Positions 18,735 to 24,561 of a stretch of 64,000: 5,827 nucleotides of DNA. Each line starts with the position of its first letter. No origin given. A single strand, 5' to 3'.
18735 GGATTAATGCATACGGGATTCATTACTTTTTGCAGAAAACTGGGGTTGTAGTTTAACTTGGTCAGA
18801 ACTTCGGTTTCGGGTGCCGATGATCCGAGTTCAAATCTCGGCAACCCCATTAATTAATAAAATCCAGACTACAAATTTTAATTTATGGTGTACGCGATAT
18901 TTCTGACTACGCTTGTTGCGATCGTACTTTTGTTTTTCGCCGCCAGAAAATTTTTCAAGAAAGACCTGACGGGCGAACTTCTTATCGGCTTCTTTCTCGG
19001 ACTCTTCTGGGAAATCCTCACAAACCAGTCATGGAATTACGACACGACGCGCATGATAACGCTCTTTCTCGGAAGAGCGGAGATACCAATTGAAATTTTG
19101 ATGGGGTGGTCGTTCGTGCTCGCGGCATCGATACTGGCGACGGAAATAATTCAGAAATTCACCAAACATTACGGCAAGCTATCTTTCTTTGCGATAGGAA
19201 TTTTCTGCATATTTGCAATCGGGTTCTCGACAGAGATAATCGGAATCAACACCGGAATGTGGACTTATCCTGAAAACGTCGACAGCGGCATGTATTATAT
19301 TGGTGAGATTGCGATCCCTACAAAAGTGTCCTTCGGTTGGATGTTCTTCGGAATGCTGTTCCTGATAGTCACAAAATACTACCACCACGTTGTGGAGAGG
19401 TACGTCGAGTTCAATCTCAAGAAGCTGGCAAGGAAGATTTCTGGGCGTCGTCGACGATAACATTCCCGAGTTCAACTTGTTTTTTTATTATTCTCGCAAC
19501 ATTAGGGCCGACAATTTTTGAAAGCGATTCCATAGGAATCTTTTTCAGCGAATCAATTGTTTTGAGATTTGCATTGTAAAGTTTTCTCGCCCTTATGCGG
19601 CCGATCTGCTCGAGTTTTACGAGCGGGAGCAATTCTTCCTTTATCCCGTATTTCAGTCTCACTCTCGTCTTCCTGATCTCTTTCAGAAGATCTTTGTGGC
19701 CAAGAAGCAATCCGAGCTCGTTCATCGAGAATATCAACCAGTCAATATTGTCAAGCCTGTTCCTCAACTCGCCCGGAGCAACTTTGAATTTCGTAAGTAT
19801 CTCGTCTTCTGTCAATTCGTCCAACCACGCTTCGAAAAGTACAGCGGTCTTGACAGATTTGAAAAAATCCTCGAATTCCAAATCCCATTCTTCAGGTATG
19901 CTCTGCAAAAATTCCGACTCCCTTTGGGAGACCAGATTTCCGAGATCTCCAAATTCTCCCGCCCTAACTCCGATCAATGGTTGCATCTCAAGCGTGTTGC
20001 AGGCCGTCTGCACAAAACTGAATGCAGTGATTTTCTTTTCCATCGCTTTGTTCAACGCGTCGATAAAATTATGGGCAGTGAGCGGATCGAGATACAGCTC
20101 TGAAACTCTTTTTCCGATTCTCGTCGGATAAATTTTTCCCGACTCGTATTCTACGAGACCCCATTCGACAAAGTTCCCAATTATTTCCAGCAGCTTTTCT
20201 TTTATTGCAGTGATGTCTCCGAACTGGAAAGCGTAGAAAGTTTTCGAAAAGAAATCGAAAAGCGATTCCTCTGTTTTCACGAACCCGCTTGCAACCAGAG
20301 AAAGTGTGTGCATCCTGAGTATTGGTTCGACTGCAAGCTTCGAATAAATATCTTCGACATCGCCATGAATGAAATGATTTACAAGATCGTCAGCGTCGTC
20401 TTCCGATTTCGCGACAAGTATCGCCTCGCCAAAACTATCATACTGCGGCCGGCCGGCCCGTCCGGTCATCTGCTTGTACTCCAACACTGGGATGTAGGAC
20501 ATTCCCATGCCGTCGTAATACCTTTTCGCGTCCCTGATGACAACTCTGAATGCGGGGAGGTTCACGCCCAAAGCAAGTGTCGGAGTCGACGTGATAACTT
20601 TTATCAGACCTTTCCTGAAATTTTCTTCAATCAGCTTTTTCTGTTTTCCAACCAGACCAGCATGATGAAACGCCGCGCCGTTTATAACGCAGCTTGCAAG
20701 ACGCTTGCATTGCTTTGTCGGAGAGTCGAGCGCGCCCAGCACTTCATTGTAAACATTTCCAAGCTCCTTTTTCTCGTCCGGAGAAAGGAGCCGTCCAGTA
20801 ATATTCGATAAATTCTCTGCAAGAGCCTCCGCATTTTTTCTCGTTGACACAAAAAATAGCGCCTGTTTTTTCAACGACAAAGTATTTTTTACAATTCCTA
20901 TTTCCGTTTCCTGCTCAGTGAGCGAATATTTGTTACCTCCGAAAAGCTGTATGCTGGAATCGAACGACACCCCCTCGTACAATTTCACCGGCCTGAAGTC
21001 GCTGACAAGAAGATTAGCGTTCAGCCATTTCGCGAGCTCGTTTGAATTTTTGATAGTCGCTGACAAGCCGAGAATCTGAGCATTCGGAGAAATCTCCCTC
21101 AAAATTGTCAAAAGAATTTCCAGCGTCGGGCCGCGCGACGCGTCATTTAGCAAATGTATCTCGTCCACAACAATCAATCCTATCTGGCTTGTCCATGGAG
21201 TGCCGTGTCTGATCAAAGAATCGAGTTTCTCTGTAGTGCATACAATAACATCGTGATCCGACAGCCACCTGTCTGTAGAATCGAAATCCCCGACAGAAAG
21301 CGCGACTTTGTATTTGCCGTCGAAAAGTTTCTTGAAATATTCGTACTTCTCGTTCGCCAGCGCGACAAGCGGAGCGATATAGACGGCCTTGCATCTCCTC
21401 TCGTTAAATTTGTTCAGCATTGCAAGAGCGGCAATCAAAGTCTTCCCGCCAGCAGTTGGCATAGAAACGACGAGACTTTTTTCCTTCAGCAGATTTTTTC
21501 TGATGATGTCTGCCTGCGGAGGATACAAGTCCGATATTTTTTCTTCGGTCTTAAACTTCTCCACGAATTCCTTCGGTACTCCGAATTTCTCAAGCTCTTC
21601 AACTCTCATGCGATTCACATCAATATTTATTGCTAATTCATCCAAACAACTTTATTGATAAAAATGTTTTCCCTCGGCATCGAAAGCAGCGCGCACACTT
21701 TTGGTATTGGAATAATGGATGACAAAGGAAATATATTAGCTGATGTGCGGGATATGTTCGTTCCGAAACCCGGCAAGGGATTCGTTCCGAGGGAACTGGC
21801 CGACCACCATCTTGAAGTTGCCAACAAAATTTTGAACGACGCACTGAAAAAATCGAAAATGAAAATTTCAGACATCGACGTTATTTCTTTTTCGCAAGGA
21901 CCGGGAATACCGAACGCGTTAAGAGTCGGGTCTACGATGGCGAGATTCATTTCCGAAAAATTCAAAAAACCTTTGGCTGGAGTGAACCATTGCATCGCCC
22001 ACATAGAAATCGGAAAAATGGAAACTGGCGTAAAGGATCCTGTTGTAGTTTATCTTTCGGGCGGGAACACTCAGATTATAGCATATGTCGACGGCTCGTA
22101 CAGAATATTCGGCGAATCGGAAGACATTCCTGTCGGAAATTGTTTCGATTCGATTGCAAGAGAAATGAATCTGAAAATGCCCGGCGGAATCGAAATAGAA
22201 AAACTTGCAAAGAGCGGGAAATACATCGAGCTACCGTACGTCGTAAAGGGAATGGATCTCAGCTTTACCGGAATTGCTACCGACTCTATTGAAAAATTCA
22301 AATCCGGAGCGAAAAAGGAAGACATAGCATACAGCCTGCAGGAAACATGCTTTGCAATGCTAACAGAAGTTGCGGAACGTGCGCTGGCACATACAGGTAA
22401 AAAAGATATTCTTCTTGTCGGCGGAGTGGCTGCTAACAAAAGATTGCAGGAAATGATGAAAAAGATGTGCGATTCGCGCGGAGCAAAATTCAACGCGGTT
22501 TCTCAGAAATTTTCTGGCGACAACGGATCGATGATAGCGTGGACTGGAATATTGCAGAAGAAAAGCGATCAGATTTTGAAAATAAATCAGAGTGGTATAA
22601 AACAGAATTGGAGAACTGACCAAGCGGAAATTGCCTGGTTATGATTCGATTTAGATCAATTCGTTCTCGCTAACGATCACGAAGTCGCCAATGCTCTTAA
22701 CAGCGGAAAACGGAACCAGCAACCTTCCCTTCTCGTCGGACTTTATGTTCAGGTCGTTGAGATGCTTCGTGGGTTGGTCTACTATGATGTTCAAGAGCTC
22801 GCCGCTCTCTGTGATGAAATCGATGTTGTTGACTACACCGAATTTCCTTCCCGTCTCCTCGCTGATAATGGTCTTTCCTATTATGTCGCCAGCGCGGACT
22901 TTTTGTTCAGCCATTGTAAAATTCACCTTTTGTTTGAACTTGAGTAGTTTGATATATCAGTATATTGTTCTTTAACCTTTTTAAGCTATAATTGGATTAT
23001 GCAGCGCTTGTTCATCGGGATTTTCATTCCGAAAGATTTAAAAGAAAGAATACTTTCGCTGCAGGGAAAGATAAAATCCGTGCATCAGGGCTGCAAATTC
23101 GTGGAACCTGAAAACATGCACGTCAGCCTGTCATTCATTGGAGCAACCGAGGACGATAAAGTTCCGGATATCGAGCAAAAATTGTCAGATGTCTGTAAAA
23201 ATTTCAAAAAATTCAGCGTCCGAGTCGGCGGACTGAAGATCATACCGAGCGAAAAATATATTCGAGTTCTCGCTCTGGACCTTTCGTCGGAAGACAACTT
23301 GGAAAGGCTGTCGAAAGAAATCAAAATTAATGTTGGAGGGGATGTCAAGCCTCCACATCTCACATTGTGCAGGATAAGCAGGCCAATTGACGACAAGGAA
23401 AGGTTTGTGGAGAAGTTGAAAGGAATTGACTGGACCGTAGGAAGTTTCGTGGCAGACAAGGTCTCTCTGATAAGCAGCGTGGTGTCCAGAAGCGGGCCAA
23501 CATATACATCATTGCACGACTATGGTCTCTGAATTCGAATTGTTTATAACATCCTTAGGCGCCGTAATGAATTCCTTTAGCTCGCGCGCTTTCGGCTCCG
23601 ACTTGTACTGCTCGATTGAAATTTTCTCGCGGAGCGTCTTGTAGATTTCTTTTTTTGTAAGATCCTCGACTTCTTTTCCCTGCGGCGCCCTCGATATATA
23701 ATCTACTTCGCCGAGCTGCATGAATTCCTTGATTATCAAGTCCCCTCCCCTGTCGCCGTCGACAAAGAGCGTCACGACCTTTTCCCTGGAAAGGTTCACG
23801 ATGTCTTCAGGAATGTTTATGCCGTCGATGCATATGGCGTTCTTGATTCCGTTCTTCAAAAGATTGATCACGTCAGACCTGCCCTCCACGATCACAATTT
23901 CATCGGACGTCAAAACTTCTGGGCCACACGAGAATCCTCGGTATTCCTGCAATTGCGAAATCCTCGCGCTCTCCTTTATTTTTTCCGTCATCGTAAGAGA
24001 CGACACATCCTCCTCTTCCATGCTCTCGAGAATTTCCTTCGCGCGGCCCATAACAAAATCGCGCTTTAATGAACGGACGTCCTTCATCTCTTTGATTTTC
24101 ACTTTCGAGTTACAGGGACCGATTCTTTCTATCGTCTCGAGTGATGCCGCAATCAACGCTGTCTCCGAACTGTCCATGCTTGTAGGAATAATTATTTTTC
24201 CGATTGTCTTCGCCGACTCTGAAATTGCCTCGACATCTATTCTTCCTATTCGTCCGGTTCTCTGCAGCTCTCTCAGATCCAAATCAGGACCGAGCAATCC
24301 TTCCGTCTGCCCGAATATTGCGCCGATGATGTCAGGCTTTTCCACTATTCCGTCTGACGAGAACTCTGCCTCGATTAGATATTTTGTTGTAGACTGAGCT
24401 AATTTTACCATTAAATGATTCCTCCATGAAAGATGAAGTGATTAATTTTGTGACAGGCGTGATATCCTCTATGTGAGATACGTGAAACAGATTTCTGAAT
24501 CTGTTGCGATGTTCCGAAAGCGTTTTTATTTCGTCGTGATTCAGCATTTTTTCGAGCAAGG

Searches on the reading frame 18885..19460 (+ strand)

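Call 58: search_protein_families(library=pfam, proteins=[window:18885-19460:+], max_evalue=1)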
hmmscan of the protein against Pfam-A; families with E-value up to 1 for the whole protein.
window:18885-19460:+ (191 aa): 2 families
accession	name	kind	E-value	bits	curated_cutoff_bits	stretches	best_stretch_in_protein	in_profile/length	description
PF07784.16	DUF1622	-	0.086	13.3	24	1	64-93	26-55/78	Protein of unknown function (DUF1622)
PF15198.11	Dexa_ind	-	0.86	10.2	27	1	100-150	27-76/90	Dexamethasone-induced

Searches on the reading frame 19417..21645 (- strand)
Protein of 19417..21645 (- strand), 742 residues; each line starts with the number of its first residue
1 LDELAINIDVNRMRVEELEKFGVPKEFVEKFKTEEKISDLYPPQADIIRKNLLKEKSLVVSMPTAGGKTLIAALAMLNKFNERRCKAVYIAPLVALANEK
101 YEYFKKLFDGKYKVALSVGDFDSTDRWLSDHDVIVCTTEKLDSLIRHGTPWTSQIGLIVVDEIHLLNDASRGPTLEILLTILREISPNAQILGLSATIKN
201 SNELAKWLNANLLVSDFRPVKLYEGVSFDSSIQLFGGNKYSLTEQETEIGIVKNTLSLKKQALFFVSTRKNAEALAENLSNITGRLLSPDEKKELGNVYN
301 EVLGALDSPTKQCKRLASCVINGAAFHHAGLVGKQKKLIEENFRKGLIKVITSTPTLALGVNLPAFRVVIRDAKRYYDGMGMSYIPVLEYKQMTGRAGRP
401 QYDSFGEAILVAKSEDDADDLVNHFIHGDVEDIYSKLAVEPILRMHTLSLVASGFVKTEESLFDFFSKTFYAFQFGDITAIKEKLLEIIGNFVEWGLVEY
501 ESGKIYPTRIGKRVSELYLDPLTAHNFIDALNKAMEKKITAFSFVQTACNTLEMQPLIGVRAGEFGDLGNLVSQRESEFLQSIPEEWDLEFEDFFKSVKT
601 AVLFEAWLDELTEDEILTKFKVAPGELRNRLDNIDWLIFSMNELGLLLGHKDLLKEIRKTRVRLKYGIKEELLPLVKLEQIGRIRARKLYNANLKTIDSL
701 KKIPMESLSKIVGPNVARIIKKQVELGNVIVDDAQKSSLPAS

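Call 9: search_protein_families(library=pfam, proteins=[window:19417-21645:-])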
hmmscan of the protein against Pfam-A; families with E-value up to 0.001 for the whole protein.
window:19417-21645:- (742 aa): 6 families
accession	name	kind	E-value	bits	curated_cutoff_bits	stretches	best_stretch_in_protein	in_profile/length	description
PF00270.35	DEAD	-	1.7e-32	112.9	26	1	42-200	2-163/167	DEAD/DEAH box helicase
PF21280.2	Helicase_dom4_arc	-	4e-27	95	27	1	543-667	2-125/125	Archaeal helicase, domain 4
PF04851.21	ResIII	-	3e-14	53.7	22.5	1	40-199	4-163/164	Type III restriction enzyme, res subunit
PF00271.37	Helicase_C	-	1.6e-08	35.2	23.5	1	324-400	42-109/110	Helicase conserved C-terminal domain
PF22527.2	DEXQc_Suv3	-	4.7e-07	29.9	27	1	59-175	17-114/154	DEXQ-box helicase domain of Suv3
PF20470.4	HTH_61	-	9.2e-06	26.4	24.3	1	406-475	1-69/92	Helix-turn-helix domain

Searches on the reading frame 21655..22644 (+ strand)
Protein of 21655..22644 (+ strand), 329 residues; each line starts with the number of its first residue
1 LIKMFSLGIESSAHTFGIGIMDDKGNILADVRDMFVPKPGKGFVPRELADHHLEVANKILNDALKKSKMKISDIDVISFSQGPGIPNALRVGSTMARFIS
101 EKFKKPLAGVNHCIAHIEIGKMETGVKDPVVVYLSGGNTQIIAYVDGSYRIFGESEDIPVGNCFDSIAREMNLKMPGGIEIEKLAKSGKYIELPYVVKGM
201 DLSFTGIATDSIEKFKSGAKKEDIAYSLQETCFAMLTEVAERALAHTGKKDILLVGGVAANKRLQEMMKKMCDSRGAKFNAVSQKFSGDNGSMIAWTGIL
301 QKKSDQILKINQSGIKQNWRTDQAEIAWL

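Call 9: search_protein_families(library=pfam, proteins=[window:21655-22644:+])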
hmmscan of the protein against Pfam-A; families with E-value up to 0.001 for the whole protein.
window:21655-22644:+ (329 aa): 3 families
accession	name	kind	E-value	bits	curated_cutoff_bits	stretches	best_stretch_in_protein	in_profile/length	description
PF00814.31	TsaD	-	5.1e-79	266.1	24.8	1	34-296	12-264/264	tRNA N6-adenosine threonylcarbamoyltransferase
PF22521.2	HypF_C_2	-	1.9e-11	44.6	27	1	178-291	120-236/241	Carbamoyltransferase, Kae1-like Domain, second subdomain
PF01869.26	BcrAD_BadFG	-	0.00011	22.3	31.5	1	53-279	41-251/271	BadF/BadG/BcrA/BcrD ATPase family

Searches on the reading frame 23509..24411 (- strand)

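Call 9: search_protein_families(library=pfam, proteins=[window:23509-24411:-])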
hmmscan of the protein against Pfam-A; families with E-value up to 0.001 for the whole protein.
window:23509-24411:- (300 aa): 3 families
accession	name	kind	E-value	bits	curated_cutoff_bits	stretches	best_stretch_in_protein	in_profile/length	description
PF13662.12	Toprim_4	-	3.8e-09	37.1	25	1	170-232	1-72/85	Toprim domain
PF01751.28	Toprim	-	6.4e-06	26.7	23.1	1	171-247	1-92/96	Toprim domain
PF13155.12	Toprim_2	-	1.5e-05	25.7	22.1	1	173-250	1-86/88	Toprim-like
